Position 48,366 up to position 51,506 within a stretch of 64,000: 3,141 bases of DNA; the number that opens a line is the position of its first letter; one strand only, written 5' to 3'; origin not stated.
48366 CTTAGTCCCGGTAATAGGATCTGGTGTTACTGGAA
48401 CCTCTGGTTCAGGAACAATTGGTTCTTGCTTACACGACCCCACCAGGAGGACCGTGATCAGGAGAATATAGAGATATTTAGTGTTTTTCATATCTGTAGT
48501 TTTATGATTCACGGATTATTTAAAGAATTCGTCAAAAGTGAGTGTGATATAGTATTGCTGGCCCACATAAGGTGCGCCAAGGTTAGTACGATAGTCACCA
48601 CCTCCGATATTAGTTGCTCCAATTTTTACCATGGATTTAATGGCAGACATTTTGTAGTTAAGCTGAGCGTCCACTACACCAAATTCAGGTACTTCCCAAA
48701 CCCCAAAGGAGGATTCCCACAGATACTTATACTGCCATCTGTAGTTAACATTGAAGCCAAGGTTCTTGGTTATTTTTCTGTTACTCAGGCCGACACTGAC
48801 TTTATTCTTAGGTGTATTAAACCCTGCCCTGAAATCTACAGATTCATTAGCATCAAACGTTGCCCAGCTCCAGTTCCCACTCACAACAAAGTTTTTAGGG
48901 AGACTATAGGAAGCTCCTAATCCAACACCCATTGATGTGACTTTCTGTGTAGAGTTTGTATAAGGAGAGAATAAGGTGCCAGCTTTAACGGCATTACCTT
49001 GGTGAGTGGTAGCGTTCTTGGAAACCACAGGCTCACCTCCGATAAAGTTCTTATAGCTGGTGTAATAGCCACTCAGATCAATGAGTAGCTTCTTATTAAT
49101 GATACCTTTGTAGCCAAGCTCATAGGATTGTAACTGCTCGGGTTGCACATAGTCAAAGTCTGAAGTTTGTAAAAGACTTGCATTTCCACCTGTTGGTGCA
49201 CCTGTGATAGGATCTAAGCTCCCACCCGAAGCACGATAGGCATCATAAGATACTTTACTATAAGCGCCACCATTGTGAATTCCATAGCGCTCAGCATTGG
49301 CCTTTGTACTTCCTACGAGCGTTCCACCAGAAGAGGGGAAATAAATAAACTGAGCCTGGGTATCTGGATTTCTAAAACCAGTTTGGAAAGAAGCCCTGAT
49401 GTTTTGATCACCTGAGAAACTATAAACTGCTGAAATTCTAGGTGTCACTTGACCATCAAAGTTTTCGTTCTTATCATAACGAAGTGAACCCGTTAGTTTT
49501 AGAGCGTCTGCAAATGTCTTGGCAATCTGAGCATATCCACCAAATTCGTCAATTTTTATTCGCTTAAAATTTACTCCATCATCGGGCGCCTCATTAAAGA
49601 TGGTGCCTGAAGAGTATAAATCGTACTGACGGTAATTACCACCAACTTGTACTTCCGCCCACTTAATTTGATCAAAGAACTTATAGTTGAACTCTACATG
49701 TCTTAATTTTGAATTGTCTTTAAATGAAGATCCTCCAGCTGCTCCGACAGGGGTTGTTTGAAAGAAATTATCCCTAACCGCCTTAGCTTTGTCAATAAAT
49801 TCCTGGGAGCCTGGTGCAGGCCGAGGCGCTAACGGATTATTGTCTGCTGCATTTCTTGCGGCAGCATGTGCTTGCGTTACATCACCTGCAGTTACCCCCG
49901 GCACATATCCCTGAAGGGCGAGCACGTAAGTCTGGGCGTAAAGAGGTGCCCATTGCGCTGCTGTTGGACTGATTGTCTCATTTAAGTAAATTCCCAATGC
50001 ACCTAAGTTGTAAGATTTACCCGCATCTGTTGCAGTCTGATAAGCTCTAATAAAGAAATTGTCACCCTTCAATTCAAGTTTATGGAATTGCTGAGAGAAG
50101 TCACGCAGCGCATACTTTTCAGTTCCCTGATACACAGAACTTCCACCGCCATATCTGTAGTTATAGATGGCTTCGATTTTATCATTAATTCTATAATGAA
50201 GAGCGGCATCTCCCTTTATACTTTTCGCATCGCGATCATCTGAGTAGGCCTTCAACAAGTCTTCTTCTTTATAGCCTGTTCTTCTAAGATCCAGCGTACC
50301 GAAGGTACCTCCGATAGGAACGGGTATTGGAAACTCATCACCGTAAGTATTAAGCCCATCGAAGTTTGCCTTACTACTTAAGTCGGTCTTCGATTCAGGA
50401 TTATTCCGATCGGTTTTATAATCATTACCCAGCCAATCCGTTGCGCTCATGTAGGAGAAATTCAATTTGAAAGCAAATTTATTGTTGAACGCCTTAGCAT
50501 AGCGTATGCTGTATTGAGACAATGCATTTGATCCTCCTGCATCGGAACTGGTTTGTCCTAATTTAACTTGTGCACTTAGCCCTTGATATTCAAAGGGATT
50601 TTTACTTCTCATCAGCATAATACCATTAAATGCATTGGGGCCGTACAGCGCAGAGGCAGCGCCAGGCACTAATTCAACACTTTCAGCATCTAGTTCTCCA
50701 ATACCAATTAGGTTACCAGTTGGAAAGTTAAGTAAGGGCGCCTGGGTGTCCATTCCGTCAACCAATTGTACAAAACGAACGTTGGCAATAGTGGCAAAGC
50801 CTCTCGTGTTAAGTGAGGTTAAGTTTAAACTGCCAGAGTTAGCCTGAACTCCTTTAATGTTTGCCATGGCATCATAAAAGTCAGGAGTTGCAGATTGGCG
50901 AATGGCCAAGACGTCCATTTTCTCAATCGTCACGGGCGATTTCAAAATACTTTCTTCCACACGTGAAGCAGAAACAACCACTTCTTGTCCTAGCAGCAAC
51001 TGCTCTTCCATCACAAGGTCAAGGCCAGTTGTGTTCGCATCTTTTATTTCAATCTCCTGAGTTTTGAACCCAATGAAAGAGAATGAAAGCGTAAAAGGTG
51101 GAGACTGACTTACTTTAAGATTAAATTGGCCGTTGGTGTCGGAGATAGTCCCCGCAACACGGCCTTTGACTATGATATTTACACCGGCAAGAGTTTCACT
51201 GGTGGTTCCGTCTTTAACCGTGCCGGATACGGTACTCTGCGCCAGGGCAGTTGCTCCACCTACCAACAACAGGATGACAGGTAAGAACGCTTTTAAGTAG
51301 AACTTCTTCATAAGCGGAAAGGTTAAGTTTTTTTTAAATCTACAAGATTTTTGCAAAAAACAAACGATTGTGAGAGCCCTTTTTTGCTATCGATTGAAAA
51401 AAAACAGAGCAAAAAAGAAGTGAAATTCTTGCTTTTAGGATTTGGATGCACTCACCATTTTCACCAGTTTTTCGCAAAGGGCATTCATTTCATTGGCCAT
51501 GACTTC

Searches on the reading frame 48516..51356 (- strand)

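Call 77: search_protein_families(library=pfam, proteins=[window:48516-51356:-], max_evalue=0.00001)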
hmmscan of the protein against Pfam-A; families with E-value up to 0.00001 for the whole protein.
window:48516-51356:- (946 aa): 4 families
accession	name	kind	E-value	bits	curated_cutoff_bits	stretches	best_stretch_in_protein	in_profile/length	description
PF00593.30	TonB_dep_Rec_b-barrel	-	1.1e-29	105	27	1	538-916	99-435/436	TonB dependent receptor-like, beta-barrel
PF13715.12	CarbopepD_reg_2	-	3.3e-20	72.3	32.2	1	43-128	1-88/88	CarboxypepD_reg-like domain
PF13620.12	CarboxypepD_reg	-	1.5e-11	44.9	32.3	1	42-116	1-81/82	Carboxypeptidase regulatory-like domain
PF07715.20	Plug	-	1.7e-11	45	23.9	1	139-246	4-107/107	TonB-dependent Receptor Plug Domain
